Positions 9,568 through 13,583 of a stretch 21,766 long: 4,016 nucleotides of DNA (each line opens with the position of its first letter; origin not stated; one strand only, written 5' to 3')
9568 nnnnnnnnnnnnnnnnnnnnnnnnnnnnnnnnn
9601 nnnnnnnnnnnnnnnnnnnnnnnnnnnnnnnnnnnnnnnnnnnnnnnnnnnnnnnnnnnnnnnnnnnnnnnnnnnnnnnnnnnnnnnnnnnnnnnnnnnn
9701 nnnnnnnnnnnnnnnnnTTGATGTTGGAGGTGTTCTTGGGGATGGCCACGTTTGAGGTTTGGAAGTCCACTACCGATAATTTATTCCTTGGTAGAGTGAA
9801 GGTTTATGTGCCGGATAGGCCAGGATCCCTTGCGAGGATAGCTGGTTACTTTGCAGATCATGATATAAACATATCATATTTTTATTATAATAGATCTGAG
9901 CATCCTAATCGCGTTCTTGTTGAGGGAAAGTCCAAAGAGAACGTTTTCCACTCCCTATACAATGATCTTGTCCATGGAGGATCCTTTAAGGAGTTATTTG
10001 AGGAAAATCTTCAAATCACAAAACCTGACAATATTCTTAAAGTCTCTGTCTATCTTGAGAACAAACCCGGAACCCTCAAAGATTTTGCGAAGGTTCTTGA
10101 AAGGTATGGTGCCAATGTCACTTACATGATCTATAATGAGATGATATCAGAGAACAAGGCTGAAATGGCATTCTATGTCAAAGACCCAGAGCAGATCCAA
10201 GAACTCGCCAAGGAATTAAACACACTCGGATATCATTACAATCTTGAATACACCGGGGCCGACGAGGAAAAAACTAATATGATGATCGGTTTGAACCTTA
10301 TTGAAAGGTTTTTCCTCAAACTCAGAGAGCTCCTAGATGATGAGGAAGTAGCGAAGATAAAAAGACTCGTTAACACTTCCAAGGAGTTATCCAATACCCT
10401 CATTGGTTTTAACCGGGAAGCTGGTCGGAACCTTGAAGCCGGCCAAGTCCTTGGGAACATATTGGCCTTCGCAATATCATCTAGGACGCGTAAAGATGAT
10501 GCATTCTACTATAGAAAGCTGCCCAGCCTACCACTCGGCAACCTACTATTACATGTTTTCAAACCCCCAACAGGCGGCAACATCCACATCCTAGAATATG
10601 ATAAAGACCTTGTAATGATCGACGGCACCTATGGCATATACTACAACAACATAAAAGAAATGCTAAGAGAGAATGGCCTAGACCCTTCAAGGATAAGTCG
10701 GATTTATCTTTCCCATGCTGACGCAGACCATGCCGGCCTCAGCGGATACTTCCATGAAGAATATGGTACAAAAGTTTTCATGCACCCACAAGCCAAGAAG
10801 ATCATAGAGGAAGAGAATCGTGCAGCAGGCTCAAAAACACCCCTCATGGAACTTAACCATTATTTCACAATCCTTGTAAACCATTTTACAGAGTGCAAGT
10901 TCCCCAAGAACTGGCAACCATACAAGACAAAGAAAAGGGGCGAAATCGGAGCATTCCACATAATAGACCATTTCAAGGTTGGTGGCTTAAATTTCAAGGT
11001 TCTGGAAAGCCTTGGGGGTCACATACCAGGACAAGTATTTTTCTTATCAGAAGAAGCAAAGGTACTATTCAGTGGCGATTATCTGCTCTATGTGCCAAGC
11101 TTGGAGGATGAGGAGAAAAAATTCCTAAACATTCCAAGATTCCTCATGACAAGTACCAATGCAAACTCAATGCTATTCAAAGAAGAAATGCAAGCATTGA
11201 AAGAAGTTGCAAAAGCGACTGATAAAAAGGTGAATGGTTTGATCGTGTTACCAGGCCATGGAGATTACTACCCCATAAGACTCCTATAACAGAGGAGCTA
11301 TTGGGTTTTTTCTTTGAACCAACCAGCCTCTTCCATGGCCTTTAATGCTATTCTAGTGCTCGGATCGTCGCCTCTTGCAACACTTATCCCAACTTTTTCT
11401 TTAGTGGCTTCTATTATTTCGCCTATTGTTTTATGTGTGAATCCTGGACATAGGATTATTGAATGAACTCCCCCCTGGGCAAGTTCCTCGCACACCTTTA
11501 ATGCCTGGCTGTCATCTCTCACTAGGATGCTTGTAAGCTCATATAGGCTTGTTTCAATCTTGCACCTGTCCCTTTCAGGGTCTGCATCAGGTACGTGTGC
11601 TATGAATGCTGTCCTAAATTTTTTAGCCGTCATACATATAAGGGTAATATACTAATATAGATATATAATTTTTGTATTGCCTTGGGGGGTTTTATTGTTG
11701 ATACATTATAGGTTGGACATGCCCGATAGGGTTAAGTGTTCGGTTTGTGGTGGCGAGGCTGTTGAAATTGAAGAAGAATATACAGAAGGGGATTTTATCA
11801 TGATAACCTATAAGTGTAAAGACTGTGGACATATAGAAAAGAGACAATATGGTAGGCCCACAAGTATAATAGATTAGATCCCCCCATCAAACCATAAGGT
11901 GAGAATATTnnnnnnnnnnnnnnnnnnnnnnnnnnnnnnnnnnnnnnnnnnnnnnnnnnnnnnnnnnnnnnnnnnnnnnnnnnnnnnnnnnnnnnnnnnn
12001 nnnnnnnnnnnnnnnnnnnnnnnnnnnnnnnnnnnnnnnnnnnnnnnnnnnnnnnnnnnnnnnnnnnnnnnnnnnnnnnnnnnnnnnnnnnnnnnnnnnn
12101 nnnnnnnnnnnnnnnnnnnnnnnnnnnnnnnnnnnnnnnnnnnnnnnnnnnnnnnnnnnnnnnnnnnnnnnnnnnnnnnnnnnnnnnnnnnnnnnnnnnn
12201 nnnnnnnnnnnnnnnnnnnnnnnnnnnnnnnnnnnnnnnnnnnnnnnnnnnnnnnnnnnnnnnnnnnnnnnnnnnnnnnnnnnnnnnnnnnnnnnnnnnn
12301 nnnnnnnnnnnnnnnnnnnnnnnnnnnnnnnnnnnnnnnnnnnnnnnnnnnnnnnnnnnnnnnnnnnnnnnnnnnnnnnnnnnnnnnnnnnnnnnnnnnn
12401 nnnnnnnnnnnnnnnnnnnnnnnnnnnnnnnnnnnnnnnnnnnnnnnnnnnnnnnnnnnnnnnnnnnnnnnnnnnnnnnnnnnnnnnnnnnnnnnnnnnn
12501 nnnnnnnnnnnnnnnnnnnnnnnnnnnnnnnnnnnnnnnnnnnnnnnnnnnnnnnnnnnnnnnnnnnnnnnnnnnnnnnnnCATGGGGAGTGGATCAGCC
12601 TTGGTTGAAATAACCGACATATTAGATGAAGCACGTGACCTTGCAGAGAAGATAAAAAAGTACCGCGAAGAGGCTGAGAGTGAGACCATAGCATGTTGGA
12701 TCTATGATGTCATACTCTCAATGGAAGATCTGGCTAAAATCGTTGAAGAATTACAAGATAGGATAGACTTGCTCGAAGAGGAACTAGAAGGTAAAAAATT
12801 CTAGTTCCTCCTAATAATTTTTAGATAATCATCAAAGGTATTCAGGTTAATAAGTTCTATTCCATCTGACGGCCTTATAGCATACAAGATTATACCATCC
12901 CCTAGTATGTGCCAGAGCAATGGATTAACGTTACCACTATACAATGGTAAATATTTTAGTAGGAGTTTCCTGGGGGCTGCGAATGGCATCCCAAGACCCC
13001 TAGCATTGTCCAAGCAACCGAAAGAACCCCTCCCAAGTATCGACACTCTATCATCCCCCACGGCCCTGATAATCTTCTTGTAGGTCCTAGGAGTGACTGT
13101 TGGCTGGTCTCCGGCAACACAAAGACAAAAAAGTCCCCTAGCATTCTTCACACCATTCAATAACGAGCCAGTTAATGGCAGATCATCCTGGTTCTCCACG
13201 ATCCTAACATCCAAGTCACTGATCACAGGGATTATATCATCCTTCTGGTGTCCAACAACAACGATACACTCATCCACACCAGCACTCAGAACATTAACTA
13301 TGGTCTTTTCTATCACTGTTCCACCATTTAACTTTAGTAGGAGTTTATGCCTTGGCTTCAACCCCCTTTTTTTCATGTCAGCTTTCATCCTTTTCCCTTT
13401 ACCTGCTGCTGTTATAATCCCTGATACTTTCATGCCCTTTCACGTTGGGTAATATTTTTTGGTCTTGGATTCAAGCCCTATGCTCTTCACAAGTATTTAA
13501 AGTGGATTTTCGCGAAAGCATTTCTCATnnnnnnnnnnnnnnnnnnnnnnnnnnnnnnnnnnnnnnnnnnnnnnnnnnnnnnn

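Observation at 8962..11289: CRISPR-less Csa3-like CARF regulator divergently paired with an ACT-ACT-metallo-beta-lactamase enzyme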

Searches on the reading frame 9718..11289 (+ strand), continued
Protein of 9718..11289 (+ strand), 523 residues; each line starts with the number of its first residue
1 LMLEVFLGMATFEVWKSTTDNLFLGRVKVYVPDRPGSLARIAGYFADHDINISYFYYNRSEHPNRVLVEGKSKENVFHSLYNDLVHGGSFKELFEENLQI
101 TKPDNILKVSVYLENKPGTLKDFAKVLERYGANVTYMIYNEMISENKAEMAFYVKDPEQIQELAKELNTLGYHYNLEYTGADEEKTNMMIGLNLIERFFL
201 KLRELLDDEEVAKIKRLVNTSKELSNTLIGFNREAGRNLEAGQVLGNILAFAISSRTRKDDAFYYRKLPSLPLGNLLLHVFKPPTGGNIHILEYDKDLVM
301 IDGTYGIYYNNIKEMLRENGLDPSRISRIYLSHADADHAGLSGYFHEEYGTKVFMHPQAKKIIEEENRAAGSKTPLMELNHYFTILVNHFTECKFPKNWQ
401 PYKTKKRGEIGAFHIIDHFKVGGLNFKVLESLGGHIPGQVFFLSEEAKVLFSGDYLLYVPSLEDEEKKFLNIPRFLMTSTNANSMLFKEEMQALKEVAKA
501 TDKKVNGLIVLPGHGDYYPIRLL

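Call 60: predict_structure(alignment_id=A2)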
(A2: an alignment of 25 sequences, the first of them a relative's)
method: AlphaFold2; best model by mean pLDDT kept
length: 522 residues; sequences in the alignment: 25
mean_pLDDT: 86.1   pTM: 0.80
mean pLDDT of the five models: 86.1, 85.2, 84.9, 81.1, 79.9
residues with pLDDT >= 90: 252; 70-90: 215; 50-70: 38; < 50: 17
segments of 3 or more residues with pLDDT < 50: 1-7, 179-184, 477-480
pLDDT, mean of each block of 10 residues (from residue 1): 46 85 88 87 93 87 83 90 85 72 81 90 92 89 87 83 88 67 53 84 77 82 83 72 83 85 94 95 92 96 96 98 98 94 98 96 90 82 91 96 94 97 96 90 98 89 71 51 78 97 96 93 86
secondary structure, 60 per line:
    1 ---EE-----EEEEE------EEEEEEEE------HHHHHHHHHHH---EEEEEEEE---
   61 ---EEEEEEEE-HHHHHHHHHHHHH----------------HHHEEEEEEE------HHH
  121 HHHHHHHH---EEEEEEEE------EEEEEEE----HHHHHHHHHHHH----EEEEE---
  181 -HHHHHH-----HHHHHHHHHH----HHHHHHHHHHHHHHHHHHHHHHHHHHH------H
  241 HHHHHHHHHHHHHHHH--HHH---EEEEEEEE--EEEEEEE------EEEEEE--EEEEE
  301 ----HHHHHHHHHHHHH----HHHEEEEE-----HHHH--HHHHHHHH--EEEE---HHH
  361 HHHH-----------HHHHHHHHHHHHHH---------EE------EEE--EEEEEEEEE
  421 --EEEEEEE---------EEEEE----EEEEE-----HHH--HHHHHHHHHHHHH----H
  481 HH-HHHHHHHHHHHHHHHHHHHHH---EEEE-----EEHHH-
elements in order: E11-15 E22-29 H36-46 E50-57 E64-71 H73-85 E105-111 H118-128 E132-139 E146-152 H157-168 E173-177 H182-187 H193-202 H207-233 H240-256 E265-272 E275-281 E288-293 E296-300 H305-317 E325-329 H335-338 H341-348 E351-354 H358-364 H376-389 E407-409 E412-420 E423-429 E439-443 E448-452 H463-475 H484-504 E508-511

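Call 62: fold_search(model_id=the predicted structure, library=pdb)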
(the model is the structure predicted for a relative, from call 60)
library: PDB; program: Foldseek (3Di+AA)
matches with E <= 10: 1564; with E <= 0.001: 524
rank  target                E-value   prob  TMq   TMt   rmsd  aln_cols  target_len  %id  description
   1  2zo4                  1.7e-10  1.00  0.30  0.49   8.8       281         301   21  Crystal structure of metallo-beta-lactamase family protein TTHA1429 from Thermus thermophilus HB8 (released 2009-03-17)
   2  5iqk_A                4.8e-10  1.00  0.25  0.44  11.9       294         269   15  Rm3 metallo-beta-lactamase (released 2016-03-23)
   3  6u0y_C                5.4e-10  1.00  0.26  0.47  12.3       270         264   16  Crystal Structure of the metallo-beta-lactamase L1 from Stenotrophomonas maltophilia (released 2019-09-11)
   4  6u2z                  6.7e-10  1.00  0.28  0.52   7.0       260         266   15  Crystal Structure of the metallo-beta-lactamase L1 from Stenotrophomonas maltophilia in the complex with the hydrolyzed  (released 2019-09-04)
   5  8hxi_A                8.4e-10  1.00  0.26  0.48  11.8       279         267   14  Crystal structure of B3 L1 MBL in complex with 2-amino-5-(4-isopropylbenzyl)thiazole-4-carboxylic acid (released 2023-11-01)
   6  6u2y                  8.4e-10  1.00  0.26  0.47  12.1       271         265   14  Crystal Structure of the metallo-beta-lactamase L1 from Stenotrophomonas maltophilia in the complex with the hydrolyzed  (released 2019-09-04)
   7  6u10                  1.0e-09  1.00  0.26  0.46  12.3       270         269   16  Crystal Structure of the metallo-beta-lactamase L1 from Stenotrophomonas maltophilia in the complex with the inhibitor c (released 2019-09-11)
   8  6uah                  1.1e-09  1.00  0.25  0.46  12.2       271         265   15  Crystal Structure of the Metallo-beta-Lactamase L1 from Stenotrophomonas maltophilia in the Complex with Hydrolyzed Mero (released 2019-09-18)
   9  5iqk_B                1.2e-09  1.00  0.25  0.44  12.6       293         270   15  Rm3 metallo-beta-lactamase (released 2016-03-23)
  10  7uhs                  1.5e-09  1.00  0.26  0.48  11.6       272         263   13  SSX Structure of Metallo Beta-Lactamase L1 with Two Water Molecules in the Active Site (released 2022-04-13)
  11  6nc5                  1.7e-09  1.00  0.29  0.54   6.4       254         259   14  Cronobacter sakazakii (Enterobacter sakazakii) Metallo-beta-lactamse HARLDQ motif (released 2019-12-25)
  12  6dqh                  1.7e-09  1.00  0.29  0.54   6.9       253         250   14  Cronobacter sakazakii (Enterobacter sakazakii) Metallo-beta-lactamse HARLDQ motif (released 2019-06-19)
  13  8hxi_B                2.1e-09  1.00  0.25  0.46  12.0       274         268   14  Crystal structure of B3 L1 MBL in complex with 2-amino-5-(4-isopropylbenzyl)thiazole-4-carboxylic acid (released 2023-11-01)
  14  6dr8                  2.3e-09  1.00  0.30  0.57   6.6       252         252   15  Metallo-beta-lactamase from Cronobacter sakazakii (Enterobacter sakazakii) HARLDQ motif mutant S60/R118H/Q121H/K254H (released 2019-06-19)
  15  5ngg_A                2.3e-09  1.00  0.30  0.53   7.1       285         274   15  Crystal structure of the subclass B3 metallo-beta-lactamase BJP-1 in complex with acetate anion (released 2017-09-27)
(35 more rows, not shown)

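Call 71: find_encoding_contigs(protein=P0194, flank=5000, max_places=1)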
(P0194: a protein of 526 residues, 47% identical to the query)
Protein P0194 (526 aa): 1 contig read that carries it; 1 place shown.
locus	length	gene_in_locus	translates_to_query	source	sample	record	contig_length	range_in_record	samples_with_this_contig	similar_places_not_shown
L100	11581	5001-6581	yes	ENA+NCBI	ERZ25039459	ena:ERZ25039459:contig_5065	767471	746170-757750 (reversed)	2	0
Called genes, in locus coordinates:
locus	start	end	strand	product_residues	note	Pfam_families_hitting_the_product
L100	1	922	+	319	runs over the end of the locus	PF00579:tRNA-synt_1b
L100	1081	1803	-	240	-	PF02683:DsbD_TM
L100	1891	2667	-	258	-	PF16537:T2SSB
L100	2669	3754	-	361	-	PF13191:AAA_16, PF13604:AAA_30 (weak), PF13401:AAA_22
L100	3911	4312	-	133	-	PF01850:PIN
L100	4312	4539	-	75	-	PF04014:MazE_antitoxin (weak)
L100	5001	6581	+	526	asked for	PF01842:ACT (weak), PF00753:Lactamase_B, PF19583:ODP (faint)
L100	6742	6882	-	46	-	-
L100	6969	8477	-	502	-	PF13231:PMT_2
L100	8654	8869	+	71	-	-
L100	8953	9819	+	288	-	PF01610:DDE_Tnp_ISL3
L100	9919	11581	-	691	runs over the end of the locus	PF00884:Sulfatase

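Call 72: find_encoding_contigs(protein=P0156, flank=5000, max_places=1)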
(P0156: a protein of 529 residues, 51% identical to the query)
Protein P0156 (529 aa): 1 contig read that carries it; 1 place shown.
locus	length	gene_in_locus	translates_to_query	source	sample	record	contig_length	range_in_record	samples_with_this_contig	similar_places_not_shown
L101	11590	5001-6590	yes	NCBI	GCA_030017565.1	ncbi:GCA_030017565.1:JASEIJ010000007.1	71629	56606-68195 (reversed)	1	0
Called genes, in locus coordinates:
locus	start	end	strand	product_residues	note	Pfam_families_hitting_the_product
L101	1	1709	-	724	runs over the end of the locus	PF11369:DUF3160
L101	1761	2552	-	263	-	PF01435:Peptidase_M48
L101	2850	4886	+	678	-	PF00270:DEAD (faint), PF04851:ResIII, PF17757:UvrB_inter, PF27431:UvrB_3rd, PF00271:Helicase_C, PF12344:UvrB, PF02151:UVR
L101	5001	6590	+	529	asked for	PF01842:ACT (weak), PF22629:ACT_AHAS_ss (faint), PF00753:Lactamase_B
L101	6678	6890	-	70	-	PF08984:DUF1858 (weak)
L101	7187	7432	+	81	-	-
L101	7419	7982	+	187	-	PF09970:DUF2204, PF08843:AbiEii (weak), PF19502:DUF6036 (faint)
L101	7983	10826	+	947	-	PF00005:ABC_tran (faint), PF02463:SMC_N (faint), PF13191:AAA_16 (faint), PF13304:AAA_21 (faint), PF13555:AAA_29 (faint), PF20703:nSTAND1 (faint), PF17760:UvrA_inter, PF17755:UvrA_DNA-bind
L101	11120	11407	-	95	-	PF14358:DUF4405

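Call 73: find_encoding_contigs(protein=P0172, flank=5000, max_places=1)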
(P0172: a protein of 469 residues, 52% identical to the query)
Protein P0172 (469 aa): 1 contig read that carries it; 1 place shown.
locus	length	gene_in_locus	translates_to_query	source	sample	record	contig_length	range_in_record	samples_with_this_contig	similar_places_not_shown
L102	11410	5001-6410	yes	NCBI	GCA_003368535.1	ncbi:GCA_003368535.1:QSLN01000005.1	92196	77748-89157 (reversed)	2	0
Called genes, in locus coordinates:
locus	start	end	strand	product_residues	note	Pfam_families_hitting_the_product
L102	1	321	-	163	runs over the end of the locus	PF09580:Spore_YhcN_YlaJ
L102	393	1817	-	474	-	PF01520:Amidase_3, PF04748:Polysacc_deac_2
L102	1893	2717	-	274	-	PF07638:Sigma70_ECF (faint), PF04542:Sigma70_r2, PF04539:Sigma70_r3, PF08281:Sigma70_r4_2, PF04545:Sigma70_r4, PF01381:HTH_3 (weak)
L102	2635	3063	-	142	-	PF13581:HATPase_c_2, PF02518:HATPase_c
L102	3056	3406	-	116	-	PF01740:STAS, PF13466:STAS_2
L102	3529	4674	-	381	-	PF00768:Peptidase_S11, PF13354:Beta-lactamase2, PF07943:PBP5_C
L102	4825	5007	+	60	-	PF01842:ACT, PF22629:ACT_AHAS_ss (weak)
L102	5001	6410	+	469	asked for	PF01842:ACT (weak), PF00753:Lactamase_B, PF19583:ODP (faint)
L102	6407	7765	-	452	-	PF01029:NusB, PF22458:RsmF-B_ferredox, PF01189:Methyltr_RsmB-F, PF01209:Ubie_methyltran (weak), PF13847:Methyltransf_31 (weak)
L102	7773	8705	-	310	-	PF00551:Formyl_trans_N, PF02911:Formyl_trans_C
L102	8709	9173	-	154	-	PF01327:Pep_deformylase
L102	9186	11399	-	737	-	PF17764:PriA_3primeBD, PF00270:DEAD, PF04851:ResIII, PF18319:Zn_ribbon_PriA (weak), PF00271:Helicase_C (weak), PF18074:PriA_C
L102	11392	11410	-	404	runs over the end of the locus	PF02441:Flavoprotein, PF04127:DFP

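Call 74: find_encoding_contigs(protein=P0214, flank=5000, max_places=1)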
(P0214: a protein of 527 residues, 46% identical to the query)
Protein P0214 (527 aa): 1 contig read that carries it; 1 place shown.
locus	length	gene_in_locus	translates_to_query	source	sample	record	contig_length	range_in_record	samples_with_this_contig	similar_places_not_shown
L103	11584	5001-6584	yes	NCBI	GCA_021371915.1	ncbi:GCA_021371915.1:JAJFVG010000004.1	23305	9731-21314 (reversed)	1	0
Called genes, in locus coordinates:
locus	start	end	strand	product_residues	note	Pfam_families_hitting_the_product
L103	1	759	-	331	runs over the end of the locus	PF01476:LysM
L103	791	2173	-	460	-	PF00202:Aminotran_3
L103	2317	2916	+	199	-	PF06514:PsbU, PF14716:HHH_8 (faint), PF12836:HHH_3, PF14520:HHH_5 (weak), PF06514:PsbU (weak), PF00633:HHH (weak), PF03934:T2SSK (weak), PF12836:HHH_3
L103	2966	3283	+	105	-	-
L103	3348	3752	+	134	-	PF20159:YidB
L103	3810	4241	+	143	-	PF03013:Pyr_excise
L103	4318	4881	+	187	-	-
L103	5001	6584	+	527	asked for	PF00585:Thr_dehydrat_C (faint), PF01842:ACT (weak), PF22190:TTHA0829-like_ACT (faint), PF00753:Lactamase_B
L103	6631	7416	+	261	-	PF00795:CN_hydrolase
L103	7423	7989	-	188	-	PF11845:Tll0287-like, PF00990:GGDEF (weak)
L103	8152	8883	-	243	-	PF00899:ThiF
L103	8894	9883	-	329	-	PF00579:tRNA-synt_1b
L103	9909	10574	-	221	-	PF02163:Peptidase_M50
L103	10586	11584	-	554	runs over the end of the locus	PF01293:PEPCK_ATP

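Call 76: search_protein_families(library=padloc, proteins=[window:9718-11289:+], max_evalue=0.01)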
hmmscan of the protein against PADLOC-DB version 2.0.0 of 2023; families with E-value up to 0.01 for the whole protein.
window:9718-11289:+ (523 aa): 2 families
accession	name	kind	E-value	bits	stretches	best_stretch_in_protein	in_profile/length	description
PDLC01223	Cas11f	-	0.00077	17.4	0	57-132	20-87/167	CAS-III-F; effector_SS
PDLC03854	LmuA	-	0.0016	15.7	1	279-346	6-78/345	-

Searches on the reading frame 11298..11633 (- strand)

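Call 3: search_protein_families(library=pfam, proteins=[window:11298-11633:-], max_evalue=0.01)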
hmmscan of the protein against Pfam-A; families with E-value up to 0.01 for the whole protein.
window:11298-11633:- (111 aa): 1 family
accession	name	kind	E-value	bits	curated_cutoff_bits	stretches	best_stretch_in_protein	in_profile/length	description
PF20116.4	DUF6506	-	8.2e-23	81.2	27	1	7-93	2-88/96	Family of unknown function (DUF6506)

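Call 4: search_protein_families(library=ncbifam, proteins=[window:11298-11633:-], max_evalue=0.01)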
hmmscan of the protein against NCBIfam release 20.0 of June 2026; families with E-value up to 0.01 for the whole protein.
window:11298-11633:- (111 aa): 0 families

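Call 76: search_protein_families(library=padloc, proteins=[window:11298-11633:-], max_evalue=0.01)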
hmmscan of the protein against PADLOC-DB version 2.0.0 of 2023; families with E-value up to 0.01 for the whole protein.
window:11298-11633:- (111 aa): 0 families

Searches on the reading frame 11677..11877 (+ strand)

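Call 3: search_protein_families(library=pfam, proteins=[window:11677-11877:+], max_evalue=0.01)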
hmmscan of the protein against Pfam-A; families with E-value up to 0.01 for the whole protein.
window:11677-11877:+ (66 aa): 6 families
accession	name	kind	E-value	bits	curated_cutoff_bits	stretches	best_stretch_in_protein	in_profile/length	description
PF09723.15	Zn_ribbon_8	-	0.0002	21.7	34.4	0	44-53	5-14/41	Zinc ribbon domain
PF14354.12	Lar_restr_allev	-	0.00032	21.3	28.6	1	20-54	5-41/58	Restriction alleviation protein Lar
PF00684.25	DnaJ_CXXCXGXG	-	0.00063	20.4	32.7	1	19-51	16-48/65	DnaJ central domain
PF21349.2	RUBY_RBDX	-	0.0044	16.9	26.5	0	45-53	1-9/30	Rubrerythrin, rubredoxin-like domain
PF12647.12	RNHCP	-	0.005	17.2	24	1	20-57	42-79/90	RNHCP domain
PF24292.1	DUF7479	-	0.0077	16.8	27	0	19-52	3-38/60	Domain of unknown function (DUF7479)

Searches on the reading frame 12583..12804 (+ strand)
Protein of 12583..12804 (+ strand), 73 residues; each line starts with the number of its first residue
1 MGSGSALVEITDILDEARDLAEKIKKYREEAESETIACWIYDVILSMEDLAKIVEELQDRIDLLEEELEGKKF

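Call 3: search_protein_families(library=pfam, proteins=[window:12583-12804:+], max_evalue=0.01)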
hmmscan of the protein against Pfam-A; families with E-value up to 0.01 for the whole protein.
window:12583-12804:+ (73 aa): 1 family
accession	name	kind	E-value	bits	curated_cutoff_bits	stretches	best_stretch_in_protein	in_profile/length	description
PF08954.16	Trimer_CC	-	0.00031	20.7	27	1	46-71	23-52/52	Trimerisation motif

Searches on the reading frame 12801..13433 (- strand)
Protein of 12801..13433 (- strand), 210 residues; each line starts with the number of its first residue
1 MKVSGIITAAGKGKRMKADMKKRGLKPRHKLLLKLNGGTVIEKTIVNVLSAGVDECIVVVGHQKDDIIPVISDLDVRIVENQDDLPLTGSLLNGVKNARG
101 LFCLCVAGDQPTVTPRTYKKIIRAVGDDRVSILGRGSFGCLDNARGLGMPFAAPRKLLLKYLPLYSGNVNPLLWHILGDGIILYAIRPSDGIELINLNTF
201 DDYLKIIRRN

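Call 3: search_protein_families(library=pfam, proteins=[window:12801-13433:-], max_evalue=0.01)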
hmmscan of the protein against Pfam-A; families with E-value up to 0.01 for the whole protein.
window:12801-13433:- (210 aa): 3 families
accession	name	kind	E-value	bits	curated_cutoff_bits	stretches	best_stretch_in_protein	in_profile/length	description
PF12804.13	NTP_transf_3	-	4e-19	69.8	27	1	5-131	1-117/160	MobA-like NTP transferase domain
PF01128.25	IspD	-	2.1e-07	31.4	27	1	5-84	3-76/221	2-C-methyl-D-erythritol 4-phosphate cytidylyltransferase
PF00535.33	Glycos_transf_2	-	0.0015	19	23.3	1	38-133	10-113/168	Glycosyl transferase family 2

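Call 4: search_protein_families(library=ncbifam, proteins=[window:12801-13433:-], max_evalue=0.01)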
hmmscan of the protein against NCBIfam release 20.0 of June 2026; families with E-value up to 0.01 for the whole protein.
window:12801-13433:- (210 aa): 27 families (the best 25 are shown)
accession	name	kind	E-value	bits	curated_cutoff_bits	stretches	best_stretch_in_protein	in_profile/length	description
NF053639.1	Mfer334_fam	equivalog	1.6e-77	260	260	1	4-203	1-209/209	pseudomurein biosynthesis protein PmurB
TIGR03310.1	matur_MocA_YgfJ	equivalog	5.3e-19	68.9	186.45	1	5-129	2-119/188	molybdenum cofactor cytidylyltransferase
NF045665.1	NTPtran_DVU1551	equivalog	2.2e-13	50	315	1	4-130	2-121/359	DVU_1551 family NTP transferase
TIGR01173.1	glmU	equivalog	5.3e-11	42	366.85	1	6-133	4-125/452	bifunctional UDP-N-acetylglucosamine diphosphorylase/glucosamine-1-phosphate N-acetyltransferase GlmU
NF010935.0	PRK14355.1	equivalog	1.7e-10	40.1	718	1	2-129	3-125/459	bifunctional UDP-N-acetylglucosamine diphosphorylase/glucosamine-1-phosphate N-acetyltransferase GlmU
NF010934.1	PRK14354.1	equivalog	3.3e-10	39.1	450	1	6-124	3-114/447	bifunctional UDP-N-acetylglucosamine diphosphorylase/glucosamine-1-phosphate N-acetyltransferase GlmU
NF010936.0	PRK14356.1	equivalog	1.2e-08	34.3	666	1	4-129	7-127/456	bifunctional UDP-N-acetylglucosamine diphosphorylase/glucosamine-1-phosphate N-acetyltransferase GlmU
NF045782.1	NicBOxredNboR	equivalog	1.5e-08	34.5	260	1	2-131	8-130/206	nicotine blue oxidoreductase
NF010940.0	PRK14360.1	equivalog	1.5e-08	33.7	602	1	6-124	5-118/452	bifunctional UDP-N-acetylglucosamine diphosphorylase/glucosamine-1-phosphate N-acetyltransferase GlmU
NF010932.0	PRK14352.1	equivalog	1.6e-08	33.6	611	1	4-124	8-125/488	bifunctional UDP-N-acetylglucosamine diphosphorylase/glucosamine-1-phosphate N-acetyltransferase GlmU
NF041313.1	UDPGP_AglF_Halo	equivalog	6.4e-08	32.3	400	1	4-73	2-66/234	UTP--glucose-1-phosphate uridylyltransferase AglF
NF010933.0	PRK14353.1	equivalog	2e-07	30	505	1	3-134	6-134/453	bifunctional UDP-N-acetylglucosamine diphosphorylase/glucosamine-1-phosphate N-acetyltransferase GlmU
TIGR03992.1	Arch_glmU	subfamily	2.9e-07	29.7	292.1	1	5-98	3-95/393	bifunctional sugar-1-phosphate nucleotidylyltransferase/acetyltransferase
NF010939.0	PRK14359.1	equivalog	9.8e-06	24.4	592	1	1-133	1-126/430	bifunctional UDP-N-acetylglucosamine diphosphorylase/glucosamine-1-phosphate N-acetyltransferase GlmU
NF010937.0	PRK14357.1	equivalog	2.4e-05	23.4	658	1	5-124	3-113/448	bifunctional UDP-N-acetylglucosamine diphosphorylase/glucosamine-1-phosphate N-acetyltransferase GlmU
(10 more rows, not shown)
